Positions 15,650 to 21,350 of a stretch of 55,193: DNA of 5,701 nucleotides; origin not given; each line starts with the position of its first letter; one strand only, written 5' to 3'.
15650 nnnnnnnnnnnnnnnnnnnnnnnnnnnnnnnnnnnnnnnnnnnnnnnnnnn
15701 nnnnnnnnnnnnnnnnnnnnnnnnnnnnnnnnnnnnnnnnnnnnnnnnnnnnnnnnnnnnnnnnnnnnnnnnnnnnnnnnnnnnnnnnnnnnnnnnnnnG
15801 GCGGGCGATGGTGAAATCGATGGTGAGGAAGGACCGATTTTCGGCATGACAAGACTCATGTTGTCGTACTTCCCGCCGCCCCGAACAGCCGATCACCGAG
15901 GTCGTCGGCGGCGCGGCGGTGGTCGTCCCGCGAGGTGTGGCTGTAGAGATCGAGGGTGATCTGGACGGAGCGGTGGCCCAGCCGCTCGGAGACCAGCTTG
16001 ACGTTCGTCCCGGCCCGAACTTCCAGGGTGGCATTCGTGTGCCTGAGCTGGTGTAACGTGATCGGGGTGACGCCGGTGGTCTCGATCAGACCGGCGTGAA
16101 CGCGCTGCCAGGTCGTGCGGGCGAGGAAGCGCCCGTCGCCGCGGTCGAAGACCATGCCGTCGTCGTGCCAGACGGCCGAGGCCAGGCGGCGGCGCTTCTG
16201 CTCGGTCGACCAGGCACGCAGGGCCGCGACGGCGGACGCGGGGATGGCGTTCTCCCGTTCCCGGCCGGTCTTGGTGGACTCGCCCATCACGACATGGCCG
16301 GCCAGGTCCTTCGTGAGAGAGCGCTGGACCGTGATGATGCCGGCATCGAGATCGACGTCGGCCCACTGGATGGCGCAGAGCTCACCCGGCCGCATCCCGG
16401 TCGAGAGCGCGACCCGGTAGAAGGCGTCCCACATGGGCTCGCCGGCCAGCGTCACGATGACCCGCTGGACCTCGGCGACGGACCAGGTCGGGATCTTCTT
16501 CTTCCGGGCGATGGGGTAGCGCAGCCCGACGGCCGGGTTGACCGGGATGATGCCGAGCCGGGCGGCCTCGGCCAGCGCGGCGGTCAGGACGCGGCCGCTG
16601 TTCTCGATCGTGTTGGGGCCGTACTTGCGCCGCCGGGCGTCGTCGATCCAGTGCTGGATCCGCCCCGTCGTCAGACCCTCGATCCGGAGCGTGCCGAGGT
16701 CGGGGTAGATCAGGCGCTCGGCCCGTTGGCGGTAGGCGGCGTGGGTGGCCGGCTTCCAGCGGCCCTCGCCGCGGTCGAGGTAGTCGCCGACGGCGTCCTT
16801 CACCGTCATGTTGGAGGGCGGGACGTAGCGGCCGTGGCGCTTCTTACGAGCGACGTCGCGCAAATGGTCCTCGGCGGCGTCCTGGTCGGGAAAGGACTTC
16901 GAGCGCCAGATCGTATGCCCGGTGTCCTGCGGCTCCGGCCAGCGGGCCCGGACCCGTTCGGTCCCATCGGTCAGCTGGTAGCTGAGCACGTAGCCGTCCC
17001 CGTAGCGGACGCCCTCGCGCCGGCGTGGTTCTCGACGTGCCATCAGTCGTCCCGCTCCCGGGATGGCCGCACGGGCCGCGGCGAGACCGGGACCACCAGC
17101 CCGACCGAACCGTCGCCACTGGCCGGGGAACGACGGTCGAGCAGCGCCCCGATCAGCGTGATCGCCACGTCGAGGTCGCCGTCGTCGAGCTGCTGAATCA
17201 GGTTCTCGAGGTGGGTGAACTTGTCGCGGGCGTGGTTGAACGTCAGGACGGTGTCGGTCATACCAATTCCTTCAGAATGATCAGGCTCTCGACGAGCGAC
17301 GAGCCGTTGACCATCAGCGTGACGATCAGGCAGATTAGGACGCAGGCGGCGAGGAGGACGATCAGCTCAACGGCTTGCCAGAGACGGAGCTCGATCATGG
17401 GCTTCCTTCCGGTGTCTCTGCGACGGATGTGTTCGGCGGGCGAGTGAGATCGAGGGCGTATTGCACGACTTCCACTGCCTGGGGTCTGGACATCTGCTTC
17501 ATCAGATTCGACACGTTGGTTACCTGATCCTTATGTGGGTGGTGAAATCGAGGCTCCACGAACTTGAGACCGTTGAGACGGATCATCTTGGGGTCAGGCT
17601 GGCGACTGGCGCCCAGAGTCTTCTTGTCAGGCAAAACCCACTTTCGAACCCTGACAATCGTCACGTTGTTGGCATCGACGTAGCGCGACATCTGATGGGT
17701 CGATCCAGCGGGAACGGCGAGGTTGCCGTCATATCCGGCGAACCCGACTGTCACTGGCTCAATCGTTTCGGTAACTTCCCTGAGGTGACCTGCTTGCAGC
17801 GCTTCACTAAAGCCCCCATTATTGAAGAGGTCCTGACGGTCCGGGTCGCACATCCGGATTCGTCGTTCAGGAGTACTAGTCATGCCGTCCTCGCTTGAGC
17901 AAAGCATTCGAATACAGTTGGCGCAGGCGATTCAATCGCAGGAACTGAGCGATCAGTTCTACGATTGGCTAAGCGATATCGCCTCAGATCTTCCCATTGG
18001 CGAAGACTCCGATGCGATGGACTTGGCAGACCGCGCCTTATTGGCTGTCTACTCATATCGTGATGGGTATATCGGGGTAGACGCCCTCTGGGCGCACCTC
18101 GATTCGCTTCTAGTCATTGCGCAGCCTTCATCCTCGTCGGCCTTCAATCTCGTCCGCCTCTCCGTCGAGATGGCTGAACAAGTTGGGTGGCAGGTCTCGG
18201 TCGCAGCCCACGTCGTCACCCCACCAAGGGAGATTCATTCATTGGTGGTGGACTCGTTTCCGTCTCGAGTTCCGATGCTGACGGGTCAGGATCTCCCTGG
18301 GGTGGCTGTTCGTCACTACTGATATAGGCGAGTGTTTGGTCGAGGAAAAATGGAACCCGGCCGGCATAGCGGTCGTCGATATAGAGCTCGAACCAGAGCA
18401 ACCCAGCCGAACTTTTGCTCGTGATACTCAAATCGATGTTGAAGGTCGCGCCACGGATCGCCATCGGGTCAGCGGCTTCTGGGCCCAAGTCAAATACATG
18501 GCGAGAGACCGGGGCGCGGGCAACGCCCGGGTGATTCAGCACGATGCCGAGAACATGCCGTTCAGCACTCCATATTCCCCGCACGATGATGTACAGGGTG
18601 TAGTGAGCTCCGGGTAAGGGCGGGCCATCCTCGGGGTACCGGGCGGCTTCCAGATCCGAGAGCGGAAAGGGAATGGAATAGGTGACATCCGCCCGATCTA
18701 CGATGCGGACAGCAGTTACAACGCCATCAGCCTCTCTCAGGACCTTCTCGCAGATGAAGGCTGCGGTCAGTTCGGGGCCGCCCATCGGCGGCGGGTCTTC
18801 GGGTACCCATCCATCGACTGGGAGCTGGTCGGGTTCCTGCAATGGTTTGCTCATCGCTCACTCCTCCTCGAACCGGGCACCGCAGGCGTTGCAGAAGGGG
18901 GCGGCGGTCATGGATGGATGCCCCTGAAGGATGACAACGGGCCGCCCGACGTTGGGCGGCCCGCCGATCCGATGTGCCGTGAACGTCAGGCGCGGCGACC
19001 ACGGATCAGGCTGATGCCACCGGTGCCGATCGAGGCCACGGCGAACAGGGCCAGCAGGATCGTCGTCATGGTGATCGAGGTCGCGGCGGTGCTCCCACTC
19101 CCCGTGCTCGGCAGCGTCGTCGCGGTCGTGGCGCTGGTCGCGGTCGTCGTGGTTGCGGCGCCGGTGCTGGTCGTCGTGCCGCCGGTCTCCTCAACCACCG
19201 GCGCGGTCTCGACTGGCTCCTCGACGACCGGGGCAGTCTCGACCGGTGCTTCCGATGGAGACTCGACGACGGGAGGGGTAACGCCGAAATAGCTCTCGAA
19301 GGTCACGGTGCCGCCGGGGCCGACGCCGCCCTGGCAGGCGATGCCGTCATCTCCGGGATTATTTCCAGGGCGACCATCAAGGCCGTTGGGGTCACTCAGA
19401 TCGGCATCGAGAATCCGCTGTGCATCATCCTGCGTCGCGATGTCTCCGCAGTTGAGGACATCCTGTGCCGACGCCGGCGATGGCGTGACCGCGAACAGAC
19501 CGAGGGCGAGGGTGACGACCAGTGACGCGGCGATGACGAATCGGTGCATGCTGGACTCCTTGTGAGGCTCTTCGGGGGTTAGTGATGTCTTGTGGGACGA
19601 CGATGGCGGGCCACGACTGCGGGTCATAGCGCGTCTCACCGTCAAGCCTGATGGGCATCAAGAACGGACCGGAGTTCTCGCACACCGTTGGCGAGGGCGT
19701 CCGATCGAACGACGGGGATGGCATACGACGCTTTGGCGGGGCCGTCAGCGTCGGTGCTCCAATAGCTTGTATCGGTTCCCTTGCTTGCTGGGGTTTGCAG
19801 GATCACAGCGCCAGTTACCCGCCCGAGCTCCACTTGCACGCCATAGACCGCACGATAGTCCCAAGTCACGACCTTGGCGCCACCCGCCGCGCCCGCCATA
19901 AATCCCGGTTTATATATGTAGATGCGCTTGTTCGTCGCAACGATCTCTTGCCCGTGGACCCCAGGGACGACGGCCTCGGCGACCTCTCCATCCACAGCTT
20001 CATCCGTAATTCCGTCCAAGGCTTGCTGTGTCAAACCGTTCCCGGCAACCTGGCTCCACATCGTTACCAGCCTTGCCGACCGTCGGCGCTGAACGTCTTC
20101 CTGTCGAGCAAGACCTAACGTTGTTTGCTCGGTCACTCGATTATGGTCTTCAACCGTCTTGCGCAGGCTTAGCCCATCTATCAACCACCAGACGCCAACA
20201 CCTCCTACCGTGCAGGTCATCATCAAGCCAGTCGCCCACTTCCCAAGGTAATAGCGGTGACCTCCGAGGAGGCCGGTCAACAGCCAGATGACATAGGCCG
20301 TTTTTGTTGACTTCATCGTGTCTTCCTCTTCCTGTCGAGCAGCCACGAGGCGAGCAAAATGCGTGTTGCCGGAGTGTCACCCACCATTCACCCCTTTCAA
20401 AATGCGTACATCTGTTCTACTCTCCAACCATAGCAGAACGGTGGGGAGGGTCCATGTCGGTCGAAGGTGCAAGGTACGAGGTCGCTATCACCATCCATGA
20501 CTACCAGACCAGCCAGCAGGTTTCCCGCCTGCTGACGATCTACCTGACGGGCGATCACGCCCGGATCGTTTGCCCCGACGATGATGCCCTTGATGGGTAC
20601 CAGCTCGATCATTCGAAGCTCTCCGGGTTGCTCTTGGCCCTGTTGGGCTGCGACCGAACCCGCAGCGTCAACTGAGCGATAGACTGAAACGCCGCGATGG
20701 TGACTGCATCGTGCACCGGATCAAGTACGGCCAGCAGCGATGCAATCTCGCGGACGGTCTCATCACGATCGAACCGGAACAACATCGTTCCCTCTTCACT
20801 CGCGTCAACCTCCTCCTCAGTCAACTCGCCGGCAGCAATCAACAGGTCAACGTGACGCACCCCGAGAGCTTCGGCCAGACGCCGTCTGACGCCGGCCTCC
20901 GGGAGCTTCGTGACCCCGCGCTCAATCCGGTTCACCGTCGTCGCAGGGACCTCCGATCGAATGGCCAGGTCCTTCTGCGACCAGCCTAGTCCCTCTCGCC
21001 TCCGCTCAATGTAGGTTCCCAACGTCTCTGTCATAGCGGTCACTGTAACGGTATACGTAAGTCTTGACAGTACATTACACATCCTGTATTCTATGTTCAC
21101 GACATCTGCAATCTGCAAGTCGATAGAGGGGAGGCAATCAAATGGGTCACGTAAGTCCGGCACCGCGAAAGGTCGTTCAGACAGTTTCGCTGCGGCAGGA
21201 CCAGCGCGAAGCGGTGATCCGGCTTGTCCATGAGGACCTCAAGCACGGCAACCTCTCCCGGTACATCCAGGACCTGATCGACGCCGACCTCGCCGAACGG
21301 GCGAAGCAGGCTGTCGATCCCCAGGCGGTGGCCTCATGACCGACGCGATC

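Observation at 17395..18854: Antisense-embedded gene triad with overlapping start codons: candidate novel toxin/immunity or abortive-infection unit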

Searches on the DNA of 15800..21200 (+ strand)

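Call 8: search_dna_similar(query=window:15800-21200:+, collection=phages, mode=distant, max_rows=15)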
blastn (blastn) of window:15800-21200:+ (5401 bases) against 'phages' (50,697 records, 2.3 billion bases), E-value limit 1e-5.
No match.

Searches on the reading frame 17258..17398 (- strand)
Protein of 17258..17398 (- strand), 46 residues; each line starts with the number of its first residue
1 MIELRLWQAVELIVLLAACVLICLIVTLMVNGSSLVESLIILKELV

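Call 5: search_protein_families(library=pfam, proteins=[window:17258-17398:-], max_evalue=0.1)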
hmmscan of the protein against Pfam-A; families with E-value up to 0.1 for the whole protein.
window:17258-17398:- (46 aa): 0 families

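Call 6: search_protein_families(library=phrogs, proteins=[window:17258-17398:-], max_evalue=0.1)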
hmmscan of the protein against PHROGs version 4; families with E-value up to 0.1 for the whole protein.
window:17258-17398:- (46 aa): 0 families

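Call 14: search_protein_families(library=padloc, proteins=[window:17258-17398:-], max_evalue=1)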
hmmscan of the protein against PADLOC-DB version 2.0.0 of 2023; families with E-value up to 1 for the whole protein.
window:17258-17398:- (46 aa): 0 families

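Call 15: search_protein_families(library=ncbifam, proteins=[window:17258-17398:-], max_evalue=1)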
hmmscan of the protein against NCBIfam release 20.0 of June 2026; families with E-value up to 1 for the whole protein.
window:17258-17398:- (46 aa): 0 families

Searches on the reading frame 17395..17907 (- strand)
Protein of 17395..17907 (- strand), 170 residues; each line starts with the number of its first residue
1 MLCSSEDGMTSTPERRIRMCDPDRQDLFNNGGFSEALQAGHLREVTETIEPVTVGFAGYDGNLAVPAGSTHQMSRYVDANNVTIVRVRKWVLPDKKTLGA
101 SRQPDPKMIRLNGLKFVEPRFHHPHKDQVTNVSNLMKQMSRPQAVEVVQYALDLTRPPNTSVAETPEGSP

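Call 5: search_protein_families(library=pfam, proteins=[window:17395-17907:-], max_evalue=0.1)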
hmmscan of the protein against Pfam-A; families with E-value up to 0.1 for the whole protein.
window:17395-17907:- (170 aa): 0 families

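Call 6: search_protein_families(library=phrogs, proteins=[window:17395-17907:-], max_evalue=0.1)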
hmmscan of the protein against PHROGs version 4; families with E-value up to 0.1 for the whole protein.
window:17395-17907:- (170 aa): 0 families

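Call 9: find_homologous_proteins(query=window:17395-17883:-, max_evalue=0.01)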
Query window:17395-17883:- (162 aa): 1 proteins with E <= 0.01 among 32 candidates.
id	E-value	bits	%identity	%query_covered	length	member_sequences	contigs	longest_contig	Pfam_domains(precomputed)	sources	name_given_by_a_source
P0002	1.8e-97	342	100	94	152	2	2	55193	-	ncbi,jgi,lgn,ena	-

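Call 14: search_protein_families(library=padloc, proteins=[window:17395-17907:-], max_evalue=1)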
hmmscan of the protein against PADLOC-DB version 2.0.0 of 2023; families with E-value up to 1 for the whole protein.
window:17395-17907:- (170 aa): 0 families

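Call 15: search_protein_families(library=ncbifam, proteins=[window:17395-17907:-], max_evalue=1)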
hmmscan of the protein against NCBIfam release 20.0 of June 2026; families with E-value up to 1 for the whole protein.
window:17395-17907:- (170 aa): 0 families

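Call 20: search_dna_similar(query=window:17395-17883:-, collection=phages, mode=protein, max_evalue=1, max_rows=15)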
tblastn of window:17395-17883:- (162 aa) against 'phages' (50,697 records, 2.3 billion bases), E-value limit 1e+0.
No match.

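Call 23: find_related_loci(query=window:17395-17883:-, collection=viral_contigs, flank=6000)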
Query window:17395-17883:- (162 aa) in viral_contigs; peptide patterns used: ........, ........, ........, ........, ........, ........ (x = any residue, [..] = any of these).
13 stretches matched a pattern, but none encodes a relative of the query by tblastn (E <= 1e-3).

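Call 28: search_solved_structures(query=window:17395-17883:-, max_evalue=10)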
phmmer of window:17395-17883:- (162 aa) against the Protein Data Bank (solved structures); distinct sequences matched with E-value up to 10: 1.
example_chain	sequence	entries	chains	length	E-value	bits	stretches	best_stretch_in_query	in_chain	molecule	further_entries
8c4d_A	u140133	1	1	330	0.88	13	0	33-69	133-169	N-acetylmuramoyl-L-alanine amidase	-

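Call 35: search_dna_similar(query=window:17395-17883:-, collection=plasmids, mode=protein, max_evalue=1, max_rows=10)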
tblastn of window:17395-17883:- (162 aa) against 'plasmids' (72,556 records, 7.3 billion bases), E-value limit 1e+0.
No match.

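Call 52: predict_structure(protein=window:17398-17883:-)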
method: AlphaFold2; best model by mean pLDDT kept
length: 162 residues; sequences in the alignment: 1
mean_pLDDT: 53.3   pTM: 0.41
mean pLDDT of the five models: 53.3, 37.4, 37.3, 32.3, 31.2
residues with pLDDT >= 90: 0; 70-90: 14; 50-70: 87; < 50: 61
segments of 3 or more residues with pLDDT < 50: 1-19, 43-62, 145-161
pLDDT, mean of each block of 10 residues (from residue 1): 26 43 58 68 47 37 60 62 63 51 55 68 69 66 47 35 41
secondary structure, 60 per line:
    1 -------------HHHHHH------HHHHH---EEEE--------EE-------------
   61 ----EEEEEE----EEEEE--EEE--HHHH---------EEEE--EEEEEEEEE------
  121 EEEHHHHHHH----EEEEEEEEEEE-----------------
elements in order: H14-19 H26-30 E34-37 E65-70 E75-79 E82-84 H87-90 E100-103 E106-114 E121-123 H124-130 E135-145

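Call 65: fold_search(model_id=the predicted structure, library=pdb)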
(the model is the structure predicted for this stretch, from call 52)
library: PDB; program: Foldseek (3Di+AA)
matches with E <= 10: 94; with E <= 0.001: 0
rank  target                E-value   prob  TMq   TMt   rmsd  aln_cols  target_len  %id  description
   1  5c94                  2.5e+00  0.05  0.22  0.28  10.8       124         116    8  Infectious bronchitis virus nsp9 (released 2016-06-29)
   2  4pz6_A                2.6e+00  0.01  0.10  0.06  16.1       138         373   11  PCE1 guanylyltransferase bound to SER2/SER5 phosphorylated RNA pol II CTD (released 2014-06-25)
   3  4af7_B                3.9e+00  0.01  0.12  0.08  12.7       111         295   14  PEA FNR C266M MUTANT (released 2012-05-30)
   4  6yj1_A                4.4e+00  0.02  0.16  0.15  13.8       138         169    9  The M23 peptidase domain of the Staphylococcal phage 2638A endolysin (released 2020-09-09)
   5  6qcs_A                4.6e+00  0.01  0.14  0.04  12.2       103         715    6  Influenza B polymerase pre-initiation complex (released 2019-06-05)
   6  1e63                  4.6e+00  0.01  0.12  0.08  14.0       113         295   10  Ferredoxin:NADP+ Reductase Mutant with LYS 75 Replaced by SER (K75S) (released 2001-05-25)
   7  7k7y_B                4.9e+00  0.01  0.10  0.03  16.2       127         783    5  Crystal structure of BoNT/E LC-HN domain in complex with VHH JLE-E9 (released 2020-10-14)
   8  1b2r                  4.9e+00  0.01  0.11  0.07  15.4       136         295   10  FERREDOXIN-NADP+ REDUCTASE (MUTATION: E 301 A) (released 1999-12-15)
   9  5qy2_A                5.2e+00  0.02  0.12  0.08  16.9       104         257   10  PanDDA analysis group deposition -- Aar2/RNaseH in complex with fragment F2X-Entry A12b (released 2020-06-10)
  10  8rn2_A                5.2e+00  0.02  0.15  0.04  11.3        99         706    6  Monomeric apo-influenza B polymerase, encapsidase conformation (released 2024-09-11)
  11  1zl6_B                5.2e+00  0.01  0.10  0.05  14.9        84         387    2  Crystal structure of Tyr350Ala mutant of Clostridium botulinum neurotoxin E catalytic domain (released 2005-06-28)
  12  1que                  5.2e+00  0.01  0.10  0.07  15.1       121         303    9  X-RAY STRUCTURE OF THE FERREDOXIN:NADP+ REDUCTASE FROM THE CYANOBACTERIUM ANABAENA PCC 7119 AT 1.8 ANGSTROMS (released 1997-05-15)
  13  1x6o                  5.5e+00  0.02  0.15  0.16  12.8       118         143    8  Structural Analysis of Leishmania braziliensis eukaryotic initiation factor 5a (released 2004-08-24)
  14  7op8                  5.5e+00  0.02  0.15  0.04   9.8        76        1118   18  Cryo-EM structure of P5B-ATPase E2Pinhibit (released 2021-06-30)
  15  4d05_B                5.5e+00  0.01  0.10  0.07  13.3       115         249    9  Structure and activity of a minimal-type ATP-dependent DNA ligase from a psychrotolerant bacterium (released 2014-11-12)
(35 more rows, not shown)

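Call 82: search_solved_structures(query=A4, max_evalue=10)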
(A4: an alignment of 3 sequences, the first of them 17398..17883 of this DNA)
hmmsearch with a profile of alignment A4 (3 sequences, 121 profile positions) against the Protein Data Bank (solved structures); distinct sequences matched with E-value up to 10: 2.
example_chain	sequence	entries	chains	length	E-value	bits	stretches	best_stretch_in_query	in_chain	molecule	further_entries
1vio_A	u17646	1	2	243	0.37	14.3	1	41-88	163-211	Ribosomal small subunit pseudouridine synthase A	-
4ofj_A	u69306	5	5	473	0.83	13.1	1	45-113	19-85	Extracytoplasmic Nickel-Binding Protein SaNikA | Nickel ABC transporter substrate-binding protein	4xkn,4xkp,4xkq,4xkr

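Call 119: find_related_loci(query=A7, collection=viral_contigs, flank=6000)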
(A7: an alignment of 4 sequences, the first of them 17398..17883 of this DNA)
Query A7 (162 aa) in viral_contigs; peptide patterns used: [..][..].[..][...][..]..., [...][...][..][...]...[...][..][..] (x = any residue, [..] = any of these).
68 stretches matched a pattern; 3 encode a relative of the query (tblastn E <= 1e-3); 3 distinct loci.
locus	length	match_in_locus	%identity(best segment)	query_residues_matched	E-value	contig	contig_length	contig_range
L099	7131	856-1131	37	1-101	1e-11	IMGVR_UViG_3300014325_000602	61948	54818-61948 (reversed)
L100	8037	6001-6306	29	1-111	2e-8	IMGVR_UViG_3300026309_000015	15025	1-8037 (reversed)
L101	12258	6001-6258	30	19-108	2e-6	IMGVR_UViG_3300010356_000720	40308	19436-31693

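Call 124: find_related_loci(query=A8, collection=viral_contigs, flank=3000)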
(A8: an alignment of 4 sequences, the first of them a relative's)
Query A8 (124 aa) in viral_contigs; peptide patterns used: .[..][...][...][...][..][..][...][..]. (x = any residue, [..] = any of these).
42 stretches matched a pattern; 2 encode a relative of the query (tblastn E <= 1e-3); 2 distinct loci.
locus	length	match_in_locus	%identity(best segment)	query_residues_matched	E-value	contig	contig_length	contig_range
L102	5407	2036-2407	100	1-124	3e-81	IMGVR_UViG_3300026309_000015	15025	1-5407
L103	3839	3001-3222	37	9-87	4e-10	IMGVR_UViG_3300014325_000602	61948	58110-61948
